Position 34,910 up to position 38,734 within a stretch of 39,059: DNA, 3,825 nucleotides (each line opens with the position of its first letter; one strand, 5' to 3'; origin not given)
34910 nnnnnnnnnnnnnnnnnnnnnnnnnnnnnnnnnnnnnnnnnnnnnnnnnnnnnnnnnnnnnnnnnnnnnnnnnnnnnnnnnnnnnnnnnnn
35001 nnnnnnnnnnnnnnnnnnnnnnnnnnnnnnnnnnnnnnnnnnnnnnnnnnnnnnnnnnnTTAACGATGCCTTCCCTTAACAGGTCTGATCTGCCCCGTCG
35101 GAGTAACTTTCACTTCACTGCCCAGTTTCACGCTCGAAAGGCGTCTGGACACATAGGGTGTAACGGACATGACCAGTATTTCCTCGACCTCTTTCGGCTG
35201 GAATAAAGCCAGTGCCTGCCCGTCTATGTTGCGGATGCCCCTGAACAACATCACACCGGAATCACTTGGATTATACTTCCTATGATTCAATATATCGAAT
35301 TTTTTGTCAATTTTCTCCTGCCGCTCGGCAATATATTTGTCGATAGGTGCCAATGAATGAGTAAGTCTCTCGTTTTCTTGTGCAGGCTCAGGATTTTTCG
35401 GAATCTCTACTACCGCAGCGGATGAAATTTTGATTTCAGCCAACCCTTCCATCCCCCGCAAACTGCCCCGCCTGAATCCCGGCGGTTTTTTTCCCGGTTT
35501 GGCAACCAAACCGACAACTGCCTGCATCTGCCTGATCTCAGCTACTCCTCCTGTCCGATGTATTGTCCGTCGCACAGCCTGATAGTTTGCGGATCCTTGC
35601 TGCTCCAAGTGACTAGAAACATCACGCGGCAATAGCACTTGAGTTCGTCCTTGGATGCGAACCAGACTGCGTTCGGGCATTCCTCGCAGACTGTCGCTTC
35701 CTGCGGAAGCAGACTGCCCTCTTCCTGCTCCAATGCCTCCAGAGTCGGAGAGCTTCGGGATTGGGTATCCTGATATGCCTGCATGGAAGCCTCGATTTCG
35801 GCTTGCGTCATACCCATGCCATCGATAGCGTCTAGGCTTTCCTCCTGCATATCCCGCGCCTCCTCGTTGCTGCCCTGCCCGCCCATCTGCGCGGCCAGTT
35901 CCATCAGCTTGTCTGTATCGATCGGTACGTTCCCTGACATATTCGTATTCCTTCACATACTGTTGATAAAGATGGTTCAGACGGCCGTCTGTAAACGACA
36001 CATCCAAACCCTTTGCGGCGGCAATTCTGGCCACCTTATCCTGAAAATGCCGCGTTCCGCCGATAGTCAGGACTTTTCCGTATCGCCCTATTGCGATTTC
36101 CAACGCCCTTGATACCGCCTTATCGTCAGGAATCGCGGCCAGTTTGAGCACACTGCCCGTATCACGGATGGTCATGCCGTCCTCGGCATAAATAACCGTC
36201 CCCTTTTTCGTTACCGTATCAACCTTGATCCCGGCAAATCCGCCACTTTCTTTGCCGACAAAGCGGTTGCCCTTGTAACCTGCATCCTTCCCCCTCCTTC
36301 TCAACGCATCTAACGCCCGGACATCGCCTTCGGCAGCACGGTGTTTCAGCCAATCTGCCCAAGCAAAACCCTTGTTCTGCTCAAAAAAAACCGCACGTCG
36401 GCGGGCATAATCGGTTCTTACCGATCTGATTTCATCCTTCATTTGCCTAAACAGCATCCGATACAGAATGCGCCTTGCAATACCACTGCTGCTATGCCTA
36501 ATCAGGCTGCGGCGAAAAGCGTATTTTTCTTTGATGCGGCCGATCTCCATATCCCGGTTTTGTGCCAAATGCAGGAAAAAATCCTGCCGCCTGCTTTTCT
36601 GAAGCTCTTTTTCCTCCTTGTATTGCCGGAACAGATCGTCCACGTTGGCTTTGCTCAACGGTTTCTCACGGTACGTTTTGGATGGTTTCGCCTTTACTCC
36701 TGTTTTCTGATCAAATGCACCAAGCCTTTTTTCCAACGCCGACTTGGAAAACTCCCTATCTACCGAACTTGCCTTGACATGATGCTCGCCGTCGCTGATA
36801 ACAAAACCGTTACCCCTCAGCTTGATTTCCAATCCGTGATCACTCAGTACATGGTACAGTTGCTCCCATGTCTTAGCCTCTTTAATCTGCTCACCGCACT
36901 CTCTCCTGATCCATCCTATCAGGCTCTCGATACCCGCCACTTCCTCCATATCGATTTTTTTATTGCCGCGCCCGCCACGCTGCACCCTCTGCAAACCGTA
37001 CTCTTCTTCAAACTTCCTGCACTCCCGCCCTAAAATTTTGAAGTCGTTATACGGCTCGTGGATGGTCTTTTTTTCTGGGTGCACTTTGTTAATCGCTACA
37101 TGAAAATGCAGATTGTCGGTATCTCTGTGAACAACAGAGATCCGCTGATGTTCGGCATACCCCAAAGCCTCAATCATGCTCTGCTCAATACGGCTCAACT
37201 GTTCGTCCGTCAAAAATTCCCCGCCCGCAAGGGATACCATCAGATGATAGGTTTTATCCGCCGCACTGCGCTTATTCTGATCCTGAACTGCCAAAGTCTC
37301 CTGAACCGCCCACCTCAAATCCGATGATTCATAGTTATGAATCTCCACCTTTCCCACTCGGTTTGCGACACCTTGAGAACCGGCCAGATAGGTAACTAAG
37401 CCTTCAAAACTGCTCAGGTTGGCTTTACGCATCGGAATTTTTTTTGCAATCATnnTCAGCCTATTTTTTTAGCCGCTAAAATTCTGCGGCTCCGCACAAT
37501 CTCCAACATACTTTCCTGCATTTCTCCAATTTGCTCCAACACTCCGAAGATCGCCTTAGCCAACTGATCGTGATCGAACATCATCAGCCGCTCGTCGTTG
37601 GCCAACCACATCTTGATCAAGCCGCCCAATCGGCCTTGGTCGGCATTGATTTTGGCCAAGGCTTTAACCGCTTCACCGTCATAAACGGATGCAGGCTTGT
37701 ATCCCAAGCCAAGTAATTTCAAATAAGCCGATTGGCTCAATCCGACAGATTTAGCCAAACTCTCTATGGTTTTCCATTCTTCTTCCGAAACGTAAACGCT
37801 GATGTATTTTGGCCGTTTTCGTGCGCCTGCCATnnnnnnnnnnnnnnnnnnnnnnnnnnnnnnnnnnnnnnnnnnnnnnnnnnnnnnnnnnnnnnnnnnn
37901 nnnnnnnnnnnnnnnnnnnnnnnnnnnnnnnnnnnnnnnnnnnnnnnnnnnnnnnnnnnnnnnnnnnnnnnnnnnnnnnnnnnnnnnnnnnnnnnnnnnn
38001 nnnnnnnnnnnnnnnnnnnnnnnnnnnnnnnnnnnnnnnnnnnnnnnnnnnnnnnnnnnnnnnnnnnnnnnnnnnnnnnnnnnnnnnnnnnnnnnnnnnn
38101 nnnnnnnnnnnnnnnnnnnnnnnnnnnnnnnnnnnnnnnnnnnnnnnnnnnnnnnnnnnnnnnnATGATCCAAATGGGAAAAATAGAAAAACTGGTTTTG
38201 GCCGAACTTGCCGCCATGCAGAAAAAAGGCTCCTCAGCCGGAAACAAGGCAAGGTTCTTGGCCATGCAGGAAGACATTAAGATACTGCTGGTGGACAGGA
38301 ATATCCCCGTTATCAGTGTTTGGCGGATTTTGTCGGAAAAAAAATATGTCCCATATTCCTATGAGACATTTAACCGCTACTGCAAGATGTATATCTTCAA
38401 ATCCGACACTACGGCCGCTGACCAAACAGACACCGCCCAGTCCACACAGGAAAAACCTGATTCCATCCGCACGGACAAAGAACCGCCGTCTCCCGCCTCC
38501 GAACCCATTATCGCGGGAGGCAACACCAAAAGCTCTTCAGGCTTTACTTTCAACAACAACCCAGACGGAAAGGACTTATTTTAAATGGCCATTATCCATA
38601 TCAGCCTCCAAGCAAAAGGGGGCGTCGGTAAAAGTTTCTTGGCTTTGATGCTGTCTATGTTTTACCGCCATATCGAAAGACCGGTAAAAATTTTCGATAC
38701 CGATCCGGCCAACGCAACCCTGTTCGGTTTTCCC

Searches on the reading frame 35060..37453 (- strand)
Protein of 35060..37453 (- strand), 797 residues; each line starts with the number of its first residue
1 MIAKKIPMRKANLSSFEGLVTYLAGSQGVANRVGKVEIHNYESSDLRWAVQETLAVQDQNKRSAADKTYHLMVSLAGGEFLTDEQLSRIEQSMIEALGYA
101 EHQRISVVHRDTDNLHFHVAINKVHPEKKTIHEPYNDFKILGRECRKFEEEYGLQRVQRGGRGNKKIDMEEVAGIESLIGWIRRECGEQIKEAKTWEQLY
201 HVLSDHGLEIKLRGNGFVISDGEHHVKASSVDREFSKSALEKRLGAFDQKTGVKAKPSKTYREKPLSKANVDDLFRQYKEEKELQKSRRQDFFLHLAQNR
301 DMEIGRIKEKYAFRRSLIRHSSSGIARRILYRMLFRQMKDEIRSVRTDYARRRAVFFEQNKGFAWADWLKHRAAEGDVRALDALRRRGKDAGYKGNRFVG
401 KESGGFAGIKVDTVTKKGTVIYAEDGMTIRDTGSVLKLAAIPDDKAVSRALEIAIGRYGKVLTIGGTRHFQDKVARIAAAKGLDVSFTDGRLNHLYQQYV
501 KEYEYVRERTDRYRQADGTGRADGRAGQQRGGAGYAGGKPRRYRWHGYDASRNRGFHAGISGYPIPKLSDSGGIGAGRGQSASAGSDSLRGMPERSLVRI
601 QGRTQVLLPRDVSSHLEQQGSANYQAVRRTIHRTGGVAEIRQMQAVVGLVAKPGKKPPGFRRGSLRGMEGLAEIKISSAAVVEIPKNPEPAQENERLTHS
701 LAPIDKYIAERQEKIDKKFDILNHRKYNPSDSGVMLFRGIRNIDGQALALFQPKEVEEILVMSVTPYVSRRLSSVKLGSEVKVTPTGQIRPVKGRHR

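Call 6: search_protein_families(library=pfam, proteins=[window:35060-37453:-])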
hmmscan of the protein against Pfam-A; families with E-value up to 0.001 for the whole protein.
window:35060-37453:- (797 aa): 4 families
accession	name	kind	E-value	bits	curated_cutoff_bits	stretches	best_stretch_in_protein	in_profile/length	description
PF22863.1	TraI_middle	-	2.4e-33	114.6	27.6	1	164-249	2-88/89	TraI-like middle domain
PF03432.20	Relaxase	-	1.7e-29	103.2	24.6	1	31-154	8-132/132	MobA/VirD2-like, nuclease domain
PF22287.2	TraI-like_C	-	1e-22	80.3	28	1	704-790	2-85/85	TraI-like C-terminal domain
PF18821.6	LPD7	-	2.6e-15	56.6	27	1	412-498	5-90/92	Large polyvalent protein-associated domain 7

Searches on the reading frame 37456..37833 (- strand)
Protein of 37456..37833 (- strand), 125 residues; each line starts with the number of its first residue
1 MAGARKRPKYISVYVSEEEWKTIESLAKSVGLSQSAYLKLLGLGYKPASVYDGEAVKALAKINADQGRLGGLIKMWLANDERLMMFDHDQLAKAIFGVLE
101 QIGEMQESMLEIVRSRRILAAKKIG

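Call 6: search_protein_families(library=pfam, proteins=[window:37456-37833:-])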
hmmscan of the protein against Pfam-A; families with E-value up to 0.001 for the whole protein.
window:37456-37833:- (125 aa): 1 family
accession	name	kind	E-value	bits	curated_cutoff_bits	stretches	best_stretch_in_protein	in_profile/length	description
PF21983.2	NikA-like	-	2.3e-17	63.3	27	1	5-79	1-71/72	Mobilization protein NikA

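Call 10: search_dna_similar(query=window:37456-37833:-, collection=plasmids, mode=protein, max_rows=60, rows=spread)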
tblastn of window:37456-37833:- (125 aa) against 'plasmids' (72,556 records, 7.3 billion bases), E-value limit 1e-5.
Records with a match: 334; places in all: 342; records where one place covers at least 80% of the query: 198.
Best place of each record, by identity: >=99% 21; 60-80% 1; <60% 312.
By first word of the organism name: Escherichia 81; Campylobacter 69; uncultured 23; Acinetobacter 23; Neisseria 21; Klebsiella 20; Pseudomonas 10; Shewanella 9; Salmonella 8; Xanthomonas 7; and 36 more.
By predicted mobility (MOB-suite, as given by PLSDB): conjugative 230; mobilizable 60; non-mobilizable 44.
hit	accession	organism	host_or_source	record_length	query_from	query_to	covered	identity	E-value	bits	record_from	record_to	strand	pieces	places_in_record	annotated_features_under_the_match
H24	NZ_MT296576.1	Neisseria gonorrhoeae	-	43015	1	125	100%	100.0%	9e-76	250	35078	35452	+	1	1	conjugal transfer protein TraJ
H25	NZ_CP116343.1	Neisseria gonorrhoeae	Homo sapiens,urethra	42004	1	125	100%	100.0%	1e-75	249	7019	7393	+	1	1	conjugal transfer protein TraJ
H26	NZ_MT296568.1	Neisseria gonorrhoeae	-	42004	1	125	100%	100.0%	1e-75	249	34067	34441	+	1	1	conjugal transfer protein TraJ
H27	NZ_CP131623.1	Neisseria gonorrhoeae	Homo sapiens,culture,urine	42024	1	125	100%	100.0%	1e-75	249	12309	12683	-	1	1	conjugal transfer protein TraJ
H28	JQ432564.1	uncultured bacterium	-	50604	5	113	87%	49.5%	5e-24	102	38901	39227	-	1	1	traJ: TraJ DNA transfer protein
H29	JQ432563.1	uncultured bacterium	-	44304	6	114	87%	45.9%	2e-22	98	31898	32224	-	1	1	traJ: TraJ DNA transfer protein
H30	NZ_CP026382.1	Sphingopyxis sp. MG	Environmental isolate,sewage & soil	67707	2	115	91%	43.0%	3e-24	103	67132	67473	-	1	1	conjugal transfer protein TraJ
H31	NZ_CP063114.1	Haemophilus parainfluenzae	Homo sapiens,bronchoalveolar lavage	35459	7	113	86%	43.9%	3e-21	94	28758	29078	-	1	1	hypothetical protein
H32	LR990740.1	Xanthomonas hydrangeae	Hydrangea arborescens,leaf spots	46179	3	116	91%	40.4%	6e-6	50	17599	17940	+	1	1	traJ: Protein TraJ (x2)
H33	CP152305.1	Escherichia coli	Cell culture,Laboratory stock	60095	5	116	90%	41.1%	4e-7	54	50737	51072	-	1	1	traJ: conjugal transfer transcriptional regulator TraJ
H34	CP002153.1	uncultured bacterium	-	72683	5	116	90%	41.1%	4e-7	54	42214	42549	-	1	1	traJ: Protein traJ Relaxosome protein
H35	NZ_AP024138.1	Aeromonas caviae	-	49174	6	116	89%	41.4%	2e-7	55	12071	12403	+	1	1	traJ: conjugal transfer transcriptional regulator TraJ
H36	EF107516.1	uncultured bacterium pMCBF6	-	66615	5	116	90%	40.2%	4e-6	51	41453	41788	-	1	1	traJ: OriT binding protein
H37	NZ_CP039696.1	Novosphingobium sp. EMRT-2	cell,freshwater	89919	4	114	89%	39.6%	5e-6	51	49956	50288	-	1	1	conjugal transfer protein TraJ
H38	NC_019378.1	Burkholderia cepacia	-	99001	5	116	90%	39.3%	3e-6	52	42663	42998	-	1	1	traJ: conjugal transfer transcriptional regulator TraJ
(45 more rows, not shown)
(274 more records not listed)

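Call 15: get_annotated_region(hit=H33, flank=1200)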
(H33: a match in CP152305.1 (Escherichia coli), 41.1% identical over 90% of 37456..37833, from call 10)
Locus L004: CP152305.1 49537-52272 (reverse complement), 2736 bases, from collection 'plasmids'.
description: Escherichia coli strain J53/RP4 plasmid pRP4, complete sequence
organism: Escherichia coli (NCBI taxid 562)
taxonomy: Bacteria; Pseudomonadota; Gammaproteobacteria; Enterobacterales; Enterobacteriaceae; Escherichia; Escherichia coli
host: -; source: Cell culture,Laboratory stock; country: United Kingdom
typing (MOB-suite, as given by PLSDB): conjugative; replicon IncP; relaxase MOBP; mating-pair formation MPF_T
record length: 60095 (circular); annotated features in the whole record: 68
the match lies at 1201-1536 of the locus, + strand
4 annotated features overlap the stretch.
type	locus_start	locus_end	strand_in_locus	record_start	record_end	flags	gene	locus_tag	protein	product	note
CDS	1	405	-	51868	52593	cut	-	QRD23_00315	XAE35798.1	protein TraL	-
CDS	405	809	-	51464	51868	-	-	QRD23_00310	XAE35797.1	TraK family protein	-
CDS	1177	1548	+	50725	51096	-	traJ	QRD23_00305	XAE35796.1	conjugal transfer transcriptional regulator TraJ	-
CDS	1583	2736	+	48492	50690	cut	traI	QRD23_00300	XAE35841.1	TraI/MobA(P) family conjugative relaxase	-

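Call 16: get_annotated_region(hit=H28, flank=1200)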
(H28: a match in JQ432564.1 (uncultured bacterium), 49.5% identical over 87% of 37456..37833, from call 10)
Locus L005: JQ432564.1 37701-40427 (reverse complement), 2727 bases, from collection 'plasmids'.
description: Uncultured bacterium plasmid pKS208, complete sequence
organism: uncultured bacterium (NCBI taxid 77133)
taxonomy: Bacteria; ; ; ; ; ; uncultured bacterium
host: -; source: -; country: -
typing (MOB-suite, as given by PLSDB): conjugative; replicon rep_cluster_777; relaxase MOBP; mating-pair formation MPF_T
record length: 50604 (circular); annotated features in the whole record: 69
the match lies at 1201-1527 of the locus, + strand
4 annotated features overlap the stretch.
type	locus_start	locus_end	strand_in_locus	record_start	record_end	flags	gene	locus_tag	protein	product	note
CDS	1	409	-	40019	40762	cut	traL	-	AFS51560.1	TraL DNA transfer protein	-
CDS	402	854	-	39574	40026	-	traK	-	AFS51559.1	TraK oriT-binding protein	-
CDS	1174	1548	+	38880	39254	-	traJ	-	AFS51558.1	TraJ DNA transfer protein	-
CDS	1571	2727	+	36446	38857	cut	traI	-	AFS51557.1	TraI relaxase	-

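Call 17: get_annotated_region(hit=H30, flank=1200)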
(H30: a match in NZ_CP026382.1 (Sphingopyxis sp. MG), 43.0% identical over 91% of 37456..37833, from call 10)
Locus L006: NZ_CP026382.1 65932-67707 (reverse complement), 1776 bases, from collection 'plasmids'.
description: Sphingopyxis sp. MG plasmid pCMS1, complete sequence
organism: Sphingopyxis sp. MG (NCBI taxid 1866325)
taxonomy: Bacteria; Pseudomonadota; Alphaproteobacteria; Sphingomonadales; Sphingomonadaceae; Sphingopyxis; Sphingopyxis sp. MG
host: -; source: Environmental isolate,sewage & soil; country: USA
typing (MOB-suite, as given by PLSDB): non-mobilizable; mating-pair formation MPF_T
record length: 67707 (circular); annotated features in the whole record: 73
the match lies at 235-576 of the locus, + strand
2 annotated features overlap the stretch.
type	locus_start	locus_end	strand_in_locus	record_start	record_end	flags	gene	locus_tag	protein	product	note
CDS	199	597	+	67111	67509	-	-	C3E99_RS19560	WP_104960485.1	conjugal transfer protein TraJ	-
CDS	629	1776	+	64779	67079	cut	traI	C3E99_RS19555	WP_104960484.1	TraI/MobA(P) family conjugative relaxase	-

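Call 18: get_annotated_region(hit=H31, flank=1200)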
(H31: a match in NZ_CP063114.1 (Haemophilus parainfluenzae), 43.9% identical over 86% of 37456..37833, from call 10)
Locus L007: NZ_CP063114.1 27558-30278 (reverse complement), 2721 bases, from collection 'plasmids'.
description: Haemophilus parainfluenzae strain M1C147_1 plasmid unnamed_1, complete sequence
organism: Haemophilus parainfluenzae (NCBI taxid 729)
taxonomy: Bacteria; Pseudomonadota; Gammaproteobacteria; Pasteurellales; Pasteurellaceae; Haemophilus; Haemophilus parainfluenzae
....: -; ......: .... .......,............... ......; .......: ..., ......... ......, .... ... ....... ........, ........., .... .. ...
typing (MOB-suite, as given by PLSDB): non-mobilizable
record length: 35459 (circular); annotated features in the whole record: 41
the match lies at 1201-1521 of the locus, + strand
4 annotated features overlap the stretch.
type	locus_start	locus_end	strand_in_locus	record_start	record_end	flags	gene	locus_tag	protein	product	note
CDS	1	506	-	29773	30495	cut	-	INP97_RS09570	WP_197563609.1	conjugal transfer protein TraL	-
CDS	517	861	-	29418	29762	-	-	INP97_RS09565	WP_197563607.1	TraK family protein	-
CDS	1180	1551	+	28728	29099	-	-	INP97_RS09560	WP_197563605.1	hypothetical protein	-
CDS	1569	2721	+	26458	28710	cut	traI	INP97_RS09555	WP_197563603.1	TraI/MobA(P) family conjugative relaxase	-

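Call 19: get_annotated_region(hit=H38, flank=1200)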
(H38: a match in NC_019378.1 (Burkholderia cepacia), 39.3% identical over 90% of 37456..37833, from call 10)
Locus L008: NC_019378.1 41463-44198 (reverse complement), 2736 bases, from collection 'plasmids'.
description: Burkholderia cepacia plasmid pIJB1, complete sequence
organism: Burkholderia cepacia (NCBI taxid 292)
taxonomy: Bacteria; Pseudomonadota; Betaproteobacteria; Burkholderiales; Burkholderiaceae; Burkholderia; Burkholderia cepacia
host: -; source: -; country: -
typing (MOB-suite, as given by PLSDB): conjugative; replicon rep_cluster_1431; relaxase MOBP; mating-pair formation MPF_T
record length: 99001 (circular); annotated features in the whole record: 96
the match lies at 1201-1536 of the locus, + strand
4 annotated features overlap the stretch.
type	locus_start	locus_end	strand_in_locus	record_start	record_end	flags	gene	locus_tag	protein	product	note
CDS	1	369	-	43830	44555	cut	-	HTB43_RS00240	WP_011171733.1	ArsA-related P-loop ATPase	-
CDS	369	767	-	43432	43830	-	-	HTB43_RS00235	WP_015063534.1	TraK family protein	-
CDS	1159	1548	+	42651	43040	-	traJ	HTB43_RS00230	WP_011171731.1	conjugal transfer transcriptional regulator TraJ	-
CDS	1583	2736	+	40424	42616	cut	traI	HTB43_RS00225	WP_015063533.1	TraI/MobA(P) family conjugative relaxase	-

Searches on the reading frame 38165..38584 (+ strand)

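Call 6: search_protein_families(library=pfam, proteins=[window:38165-38584:+])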
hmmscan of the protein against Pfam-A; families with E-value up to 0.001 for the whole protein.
window:38165-38584:+ (139 aa): 1 family
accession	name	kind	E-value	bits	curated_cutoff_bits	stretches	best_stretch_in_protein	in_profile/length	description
PF17273.7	DUF5338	-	3.3e-08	34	25.9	1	18-76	10-69/69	Family of unknown function (DUF5338)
